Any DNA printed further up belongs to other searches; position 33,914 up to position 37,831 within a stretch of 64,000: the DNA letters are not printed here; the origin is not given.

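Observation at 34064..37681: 1205-aa secreted amidase_2/PGRP + subtilisin S8 + FG-GAP protein encoded partly by near-identical 168-bp tandem repeats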

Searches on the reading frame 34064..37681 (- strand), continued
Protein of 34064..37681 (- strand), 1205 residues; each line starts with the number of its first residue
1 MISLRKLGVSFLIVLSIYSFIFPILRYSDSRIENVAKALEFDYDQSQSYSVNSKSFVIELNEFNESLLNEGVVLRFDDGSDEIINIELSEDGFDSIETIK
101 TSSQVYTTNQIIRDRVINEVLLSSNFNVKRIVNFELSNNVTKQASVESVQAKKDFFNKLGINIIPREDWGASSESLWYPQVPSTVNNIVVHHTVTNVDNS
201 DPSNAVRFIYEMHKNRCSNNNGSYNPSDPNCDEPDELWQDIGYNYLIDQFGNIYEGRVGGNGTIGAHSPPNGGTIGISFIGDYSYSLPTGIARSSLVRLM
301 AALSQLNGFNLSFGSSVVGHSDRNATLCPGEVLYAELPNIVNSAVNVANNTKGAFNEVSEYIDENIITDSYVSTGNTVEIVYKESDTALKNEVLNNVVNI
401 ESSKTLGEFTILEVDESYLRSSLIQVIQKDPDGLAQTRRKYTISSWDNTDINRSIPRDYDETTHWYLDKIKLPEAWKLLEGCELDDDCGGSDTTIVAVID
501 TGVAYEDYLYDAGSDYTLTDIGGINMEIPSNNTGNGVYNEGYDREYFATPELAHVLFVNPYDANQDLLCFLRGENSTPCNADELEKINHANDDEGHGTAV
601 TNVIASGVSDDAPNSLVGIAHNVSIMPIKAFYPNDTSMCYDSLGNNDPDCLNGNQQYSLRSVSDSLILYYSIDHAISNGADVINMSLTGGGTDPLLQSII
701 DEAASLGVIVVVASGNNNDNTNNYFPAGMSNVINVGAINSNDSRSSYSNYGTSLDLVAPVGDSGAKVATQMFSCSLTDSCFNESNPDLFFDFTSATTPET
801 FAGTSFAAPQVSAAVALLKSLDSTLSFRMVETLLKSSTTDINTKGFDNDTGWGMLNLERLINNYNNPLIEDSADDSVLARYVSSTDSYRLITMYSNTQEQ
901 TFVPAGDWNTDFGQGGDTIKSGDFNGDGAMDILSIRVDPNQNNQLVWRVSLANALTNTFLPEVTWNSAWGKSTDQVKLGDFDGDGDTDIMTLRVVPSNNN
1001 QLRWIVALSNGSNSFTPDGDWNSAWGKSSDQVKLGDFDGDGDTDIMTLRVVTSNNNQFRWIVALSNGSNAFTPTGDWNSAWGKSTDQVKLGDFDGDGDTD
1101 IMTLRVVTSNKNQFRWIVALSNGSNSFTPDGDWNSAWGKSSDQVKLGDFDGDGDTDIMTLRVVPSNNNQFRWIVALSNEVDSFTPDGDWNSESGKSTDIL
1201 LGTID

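Call 10: search_solved_structures(query=window:34064-37681:-, max_evalue=0.001, show_alignments=3)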
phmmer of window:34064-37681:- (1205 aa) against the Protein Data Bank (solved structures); distinct sequences matched with E-value up to 0.001: 169 (the best 60 are shown).
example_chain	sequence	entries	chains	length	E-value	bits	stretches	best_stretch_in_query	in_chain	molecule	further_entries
5yl7_A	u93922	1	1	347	2.2e-18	68.8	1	587-840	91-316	Pseudoalteromonas arctica PAMC 21717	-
1r6v_A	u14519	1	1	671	6.1e-17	64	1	615-861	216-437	subtilisin-like serine protease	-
3lpa_A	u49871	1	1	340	4.2e-16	61.2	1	677-863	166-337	Acidic extracellular subtilisin-like protease AprV2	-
3lpc_A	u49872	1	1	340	4.3e-16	61.2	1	677-863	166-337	AprB2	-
3lpd_A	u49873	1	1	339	5.1e-16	61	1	677-863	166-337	Acidic extracellular subtilisin-like protease AprV2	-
1bh6_A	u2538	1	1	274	1.1e-15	59.9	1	670-759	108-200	SUBTILISIN DY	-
2b6n_A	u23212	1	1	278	5.9e-15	57.4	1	677-839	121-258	proteinase K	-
4gi3_A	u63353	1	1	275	6e-15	57.4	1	671-760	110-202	KerA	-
3qtl_A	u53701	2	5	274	6.3e-15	57.4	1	671-761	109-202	Subtilisin-like serin protease | KerA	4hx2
1yu6_A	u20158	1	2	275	9e-15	56.8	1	671-761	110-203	Subtilisin Carlsberg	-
1scn_E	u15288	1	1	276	1.2e-14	56.5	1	670-760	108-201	SUBTILISIN CARLSBERG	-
1af4_A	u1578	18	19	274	1.2e-14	56.5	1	670-761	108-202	SUBTILISIN CARLSBERG | SUBTILISIN CARLSBERG, TYPE VIII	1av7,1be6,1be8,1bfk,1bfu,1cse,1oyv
5gl8_A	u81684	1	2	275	1.2e-14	56.4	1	670-759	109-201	Subtilisin NAT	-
3vyv_A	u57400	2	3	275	1.5e-14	56.1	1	670-759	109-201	Subtilisin NAT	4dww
1c3l_A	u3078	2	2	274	1.7e-14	56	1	671-761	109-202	SUBTILISIN-CARLSBERG | Subtilisin Carlsberg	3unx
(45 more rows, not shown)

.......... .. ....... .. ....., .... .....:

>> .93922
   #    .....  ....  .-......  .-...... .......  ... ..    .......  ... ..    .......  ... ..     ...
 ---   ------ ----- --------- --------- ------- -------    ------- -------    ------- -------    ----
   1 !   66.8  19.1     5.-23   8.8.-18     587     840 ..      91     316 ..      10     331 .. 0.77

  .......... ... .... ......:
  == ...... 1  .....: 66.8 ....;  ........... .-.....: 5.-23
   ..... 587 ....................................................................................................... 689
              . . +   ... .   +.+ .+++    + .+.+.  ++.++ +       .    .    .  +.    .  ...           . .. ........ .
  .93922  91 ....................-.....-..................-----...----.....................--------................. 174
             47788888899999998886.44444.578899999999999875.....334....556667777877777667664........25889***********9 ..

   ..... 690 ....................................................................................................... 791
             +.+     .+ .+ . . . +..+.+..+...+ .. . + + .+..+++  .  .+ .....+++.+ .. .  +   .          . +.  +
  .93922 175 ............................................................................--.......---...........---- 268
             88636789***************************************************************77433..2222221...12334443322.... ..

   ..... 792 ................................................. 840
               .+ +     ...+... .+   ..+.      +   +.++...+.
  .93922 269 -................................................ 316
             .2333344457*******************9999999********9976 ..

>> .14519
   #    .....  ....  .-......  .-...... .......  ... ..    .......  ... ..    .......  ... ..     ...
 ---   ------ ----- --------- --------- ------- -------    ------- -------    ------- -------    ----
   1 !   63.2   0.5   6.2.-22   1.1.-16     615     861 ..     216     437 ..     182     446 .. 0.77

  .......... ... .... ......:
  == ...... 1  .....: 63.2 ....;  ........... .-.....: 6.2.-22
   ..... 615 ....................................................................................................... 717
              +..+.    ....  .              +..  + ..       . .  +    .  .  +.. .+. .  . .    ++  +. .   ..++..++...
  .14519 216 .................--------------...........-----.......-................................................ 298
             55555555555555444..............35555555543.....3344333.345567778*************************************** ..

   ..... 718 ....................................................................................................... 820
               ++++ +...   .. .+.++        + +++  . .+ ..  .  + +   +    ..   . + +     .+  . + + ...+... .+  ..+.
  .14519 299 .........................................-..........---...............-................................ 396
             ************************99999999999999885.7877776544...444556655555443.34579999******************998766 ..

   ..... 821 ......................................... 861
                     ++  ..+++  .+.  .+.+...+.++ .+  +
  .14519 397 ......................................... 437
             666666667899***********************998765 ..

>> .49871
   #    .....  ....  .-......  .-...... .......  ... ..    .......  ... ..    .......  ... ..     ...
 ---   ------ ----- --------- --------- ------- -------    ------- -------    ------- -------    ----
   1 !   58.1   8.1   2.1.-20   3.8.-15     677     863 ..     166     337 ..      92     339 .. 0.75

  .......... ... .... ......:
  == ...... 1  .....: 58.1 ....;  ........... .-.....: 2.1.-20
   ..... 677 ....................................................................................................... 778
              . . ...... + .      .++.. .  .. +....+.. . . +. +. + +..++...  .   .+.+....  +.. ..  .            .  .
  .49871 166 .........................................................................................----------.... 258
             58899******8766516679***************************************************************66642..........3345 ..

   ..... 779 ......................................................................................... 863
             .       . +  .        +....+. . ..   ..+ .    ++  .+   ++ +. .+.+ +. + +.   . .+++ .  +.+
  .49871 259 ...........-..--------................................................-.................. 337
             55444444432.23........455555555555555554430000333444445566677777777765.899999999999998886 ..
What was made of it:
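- On Subtilase, peptidase family S8: The HGT and GTSxAAP motifs align to solved subtilases (call 10).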

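Call 11: find_encoding_contigs(protein=P0001, flank=10000, max_places=3)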
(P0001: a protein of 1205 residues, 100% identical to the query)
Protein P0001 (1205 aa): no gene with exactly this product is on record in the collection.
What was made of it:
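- Tried and rejected: Exact look-up of the protein's own contig failed (call 11), so the source record name is unknown.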

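Call 13: list_cluster_members(proteins=[P0001, P0007, P0011, P0013])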
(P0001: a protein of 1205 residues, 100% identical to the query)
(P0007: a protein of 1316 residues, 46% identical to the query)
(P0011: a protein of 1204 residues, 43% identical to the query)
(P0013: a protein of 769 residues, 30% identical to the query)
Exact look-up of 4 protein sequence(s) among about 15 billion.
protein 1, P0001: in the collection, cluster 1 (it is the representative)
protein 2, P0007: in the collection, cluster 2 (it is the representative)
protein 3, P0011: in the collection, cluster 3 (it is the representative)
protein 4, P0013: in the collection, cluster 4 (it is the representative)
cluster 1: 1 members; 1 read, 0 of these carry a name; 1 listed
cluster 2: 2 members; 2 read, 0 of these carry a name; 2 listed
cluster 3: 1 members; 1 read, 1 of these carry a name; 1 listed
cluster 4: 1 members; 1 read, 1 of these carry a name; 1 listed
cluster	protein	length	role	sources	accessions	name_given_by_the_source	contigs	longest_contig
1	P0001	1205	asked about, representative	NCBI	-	-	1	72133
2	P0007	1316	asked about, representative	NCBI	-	-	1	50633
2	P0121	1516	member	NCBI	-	-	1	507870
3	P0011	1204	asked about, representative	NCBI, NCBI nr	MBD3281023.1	S8 family serine peptidase, partial [Candidatus Dojkabacteria bacterium] | S8 family serine peptidase [Candidatus Dojkabacteria bacterium]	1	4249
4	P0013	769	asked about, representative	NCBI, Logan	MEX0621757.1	MAG: S8 family serine peptidase [Candidatus Woykebacteria bacterium]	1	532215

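Call 18: find_related_loci(query=A1, collection=genome_contigs, flank=6000)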
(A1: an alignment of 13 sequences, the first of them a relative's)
Query A1 (1205 aa) in genome_contigs; peptide patterns used: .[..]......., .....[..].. (x = any residue, [..] = any of these).
599 stretches matched a pattern (row limit reached: there are more); 551 encode a relative of the query (tblastn E <= 1e-3); the best 80 are kept; 80 distinct loci.
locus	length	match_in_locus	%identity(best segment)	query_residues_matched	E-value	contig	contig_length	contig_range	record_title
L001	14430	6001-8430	42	74-861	2e-174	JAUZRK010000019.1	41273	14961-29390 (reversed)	MAG: Candidatus Dojkabacteria bacterium isolate GS19_ROV17_BS05-AMOR20_M0215 AMOR20_M0215_contig19, whole genome shotgun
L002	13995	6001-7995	39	150-861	3e-118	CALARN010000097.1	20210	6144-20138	MAG TPA_asm: uncultured bacterium isolate SRR3330211_bin.134_CONCOCT_v1.1_MAG genome assembly, contig: ERZ724082.2038, w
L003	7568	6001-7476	45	420-906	3e-108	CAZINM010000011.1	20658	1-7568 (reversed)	MAG TPA_asm: uncultured Candidatus Saccharibacteria bacterium isolate SRP239243_co2_309 genome assembly, contig: NODE_41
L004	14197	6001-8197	45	152-870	4e-78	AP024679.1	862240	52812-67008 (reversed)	MAG: Candidatus Dojkabacteria bacterium KatS3mg085 DNA, complete genome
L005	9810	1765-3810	33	423-1184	5e-68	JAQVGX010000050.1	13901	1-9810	MAG: Candidatus Dojkabacteria bacterium isolate STE_192 NODE_10572_length_13901_cov_3.830913_Sandtown_E, whole genome sh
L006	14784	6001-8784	52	152-858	2e-59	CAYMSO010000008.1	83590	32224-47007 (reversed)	MAG TPA_asm: uncultured Candidatus Saccharibacteria bacterium isolate binchicken_co130_46 genome assembly, contig: NODE_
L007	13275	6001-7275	37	435-863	4e-54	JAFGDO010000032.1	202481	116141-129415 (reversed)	MAG: Candidatus Dojkabacteria bacterium isolate Zod_Metabat.1179 k87_14140753, whole genome shotgun sequence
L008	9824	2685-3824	38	458-863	4e-49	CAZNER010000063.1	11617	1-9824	MAG TPA_asm: uncultured Candidatus Saccharibacteria bacterium isolate binchicken_co334_336 genome assembly, contig: NODE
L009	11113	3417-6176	31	148-857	4e-35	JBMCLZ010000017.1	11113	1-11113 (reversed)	MAG: Candidatus Dojkabacteria bacterium isolate D1M03_48 NODE_3483_length_11113_cov_4.589890, whole genome shotgun seque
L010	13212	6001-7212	27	372-862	2e-33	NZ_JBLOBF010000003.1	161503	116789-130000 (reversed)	Caldisericum sp. AR60 3, whole genome shotgun sequence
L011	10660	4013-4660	40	161-394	3e-31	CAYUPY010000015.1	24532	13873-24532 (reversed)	MAG TPA_asm: uncultured Candidatus Saccharibacteria bacterium isolate SRP141376_co5_423 genome assembly, contig: NODE_48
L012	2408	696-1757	29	404-858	8e-32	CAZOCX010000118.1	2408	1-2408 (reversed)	MAG TPA_asm: uncultured Gammaproteobacteria bacterium isolate binchicken_co144_210 genome assembly, contig: NODE_94695_l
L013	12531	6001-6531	39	163-340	2e-30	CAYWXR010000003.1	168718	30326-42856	MAG TPA_asm: uncultured Thermomicrobiales bacterium isolate SRP268622_co1_373 genome assembly, contig: NODE_71_length_16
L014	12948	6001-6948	29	456-863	2e-30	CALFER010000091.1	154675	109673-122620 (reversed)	MAG TPA_asm: uncultured bacterium isolate SRR3330210_bin.56_CONCOCT_v1.1_MAG genome assembly, contig: ERZ724080.107, who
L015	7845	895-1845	28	455-868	4e-30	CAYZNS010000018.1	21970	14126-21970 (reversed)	MAG TPA_asm: uncultured Candidatus Saccharibacteria bacterium isolate binchicken_co21_230 genome assembly, contig: NODE_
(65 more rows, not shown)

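Call 35: search_protein_families(library=pfam, proteins=[L006:5383-6882:+, L006:6952-9897:+, L001:5824-9015:+, L001:9059-11410:+], max_evalue=0.1)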
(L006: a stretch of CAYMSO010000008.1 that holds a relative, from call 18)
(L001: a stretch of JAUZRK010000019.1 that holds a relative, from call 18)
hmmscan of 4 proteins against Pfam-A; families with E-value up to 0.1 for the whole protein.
L006:5383-6882:+ (499 aa): 1 family
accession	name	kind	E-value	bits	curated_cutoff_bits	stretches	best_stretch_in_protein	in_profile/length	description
PF01510.30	Amidase_2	-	5.5e-18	66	26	1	238-386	4-131/131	N-acetylmuramoyl-L-alanine amidase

L006:6952-9897:+ (981 aa): 4 families
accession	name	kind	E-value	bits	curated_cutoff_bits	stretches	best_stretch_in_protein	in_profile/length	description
PF00082.27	Peptidase_S8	-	6.3e-43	147.6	21.8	1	240-592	2-278/288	Subtilase family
PF17152.10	CHASE8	-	0.0018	19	27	0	644-678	35-69/102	Periplasmic sensor domain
PF22148.1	Fervidolysin_NPro-like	-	0.003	18.3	21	1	99-185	4-81/81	Fervidolysin N-terminal prodomain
PF19400.4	DUF5975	-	0.04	14.4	25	0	48-118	52-119/125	Family of unknown function (DUF5975)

L001:5824-9015:+ (1063 aa): 3 families
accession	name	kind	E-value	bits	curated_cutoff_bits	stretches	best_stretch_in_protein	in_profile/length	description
PF00082.27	Peptidase_S8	-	1.2e-45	156.5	21.8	1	490-861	2-288/288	Subtilase family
PF01510.30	Amidase_2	-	3.9e-17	63.2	26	1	178-330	4-131/131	N-acetylmuramoyl-L-alanine amidase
PF18885.6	DUF5648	-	4e-13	50.2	25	2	919-1051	30-133/134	Domain of unknown function (DUF5648)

L001:9059-11410:+ (783 aa): 4 families
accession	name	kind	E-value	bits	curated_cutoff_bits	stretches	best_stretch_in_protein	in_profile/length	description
PF18885.6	DUF5648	-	7.3e-13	49.3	25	2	513-604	46-122/134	Domain of unknown function (DUF5648)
PF18911.6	PKD_4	-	3.6e-08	33.8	27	1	445-501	27-80/85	PKD domain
PF00801.26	PKD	-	1.5e-07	31.8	23.5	1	434-500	9-77/80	PKD domain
PF22352.2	K319L-like_PKD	-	0.039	14.4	27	1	446-503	18-83/84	K319L-like, PKD domain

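Call 42: find_encoding_contigs(protein=P0005, flank=8000, max_places=2)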
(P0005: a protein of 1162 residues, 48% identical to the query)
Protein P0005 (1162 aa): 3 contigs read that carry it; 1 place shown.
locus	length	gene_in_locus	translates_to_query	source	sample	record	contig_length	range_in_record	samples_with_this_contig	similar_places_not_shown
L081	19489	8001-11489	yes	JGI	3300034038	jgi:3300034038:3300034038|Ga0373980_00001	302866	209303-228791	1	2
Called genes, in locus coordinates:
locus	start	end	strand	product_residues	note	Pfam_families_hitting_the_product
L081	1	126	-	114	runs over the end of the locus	-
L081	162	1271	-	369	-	-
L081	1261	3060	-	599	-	PF04055:Radical_SAM, PF16199:Radical_SAM_C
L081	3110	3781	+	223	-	PF13489:Methyltransf_23, PF02353:CMAS (weak), PF05175:MTS (weak), PF13847:Methyltransf_31, PF08241:Methyltransf_11, PF08242:Methyltransf_12, PF13649:Methyltransf_25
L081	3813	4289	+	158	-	-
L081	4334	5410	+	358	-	PF26549:Tricorn_N (weak)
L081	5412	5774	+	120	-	-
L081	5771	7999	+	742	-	PF00534:Glycos_transf_1, PF20706:GT4-conflict (weak), PF13692:Glyco_trans_1_4, PF00534:Glycos_transf_1, PF13692:Glyco_trans_1_4 (weak)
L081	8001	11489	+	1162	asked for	PF01510:Amidase_2, PF00082:Peptidase_S8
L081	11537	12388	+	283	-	-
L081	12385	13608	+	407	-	PF00005:ABC_tran, PF13304:AAA_21 (faint), PF14524:Wzt_C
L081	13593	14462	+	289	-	-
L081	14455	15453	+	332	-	-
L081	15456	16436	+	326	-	PF13692:Glyco_trans_1_4, PF00534:Glycos_transf_1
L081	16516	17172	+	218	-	PF05050:Methyltransf_21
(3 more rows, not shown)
